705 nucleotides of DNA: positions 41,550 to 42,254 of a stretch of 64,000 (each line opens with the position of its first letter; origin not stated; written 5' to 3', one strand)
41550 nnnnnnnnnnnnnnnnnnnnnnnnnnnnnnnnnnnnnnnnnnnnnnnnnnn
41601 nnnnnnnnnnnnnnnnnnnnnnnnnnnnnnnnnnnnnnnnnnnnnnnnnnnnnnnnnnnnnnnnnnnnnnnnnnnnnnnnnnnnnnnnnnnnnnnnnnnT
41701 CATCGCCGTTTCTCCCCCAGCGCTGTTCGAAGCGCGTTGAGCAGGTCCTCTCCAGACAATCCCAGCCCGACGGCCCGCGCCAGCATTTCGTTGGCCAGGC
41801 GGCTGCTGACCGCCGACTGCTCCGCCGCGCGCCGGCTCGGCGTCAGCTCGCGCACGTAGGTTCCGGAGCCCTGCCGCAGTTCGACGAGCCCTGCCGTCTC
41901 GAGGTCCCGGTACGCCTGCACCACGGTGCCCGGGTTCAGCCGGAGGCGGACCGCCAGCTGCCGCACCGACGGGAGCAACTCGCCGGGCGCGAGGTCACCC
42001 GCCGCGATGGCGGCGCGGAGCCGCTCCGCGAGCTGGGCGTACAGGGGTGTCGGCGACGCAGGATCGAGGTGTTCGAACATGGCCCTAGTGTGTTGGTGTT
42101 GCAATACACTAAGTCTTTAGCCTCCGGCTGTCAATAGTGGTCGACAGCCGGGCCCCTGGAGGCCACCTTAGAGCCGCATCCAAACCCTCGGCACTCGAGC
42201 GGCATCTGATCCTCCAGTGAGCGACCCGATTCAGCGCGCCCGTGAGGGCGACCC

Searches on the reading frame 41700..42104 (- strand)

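Call 44: search_protein_families(library=pfam, proteins=[window:41700-42104:-], max_evalue=0.001)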
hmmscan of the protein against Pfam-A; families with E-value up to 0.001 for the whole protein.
window:41700-42104:- (134 aa): 2 families
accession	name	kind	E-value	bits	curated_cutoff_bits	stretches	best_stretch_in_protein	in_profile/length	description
PF00392.27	GntR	-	1.4e-18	66.7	27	1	21-84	1-64/64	Bacterial regulatory proteins, gntR family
PF12802.13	MarR_2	-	0.0004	20.9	27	1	40-77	18-53/61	MarR family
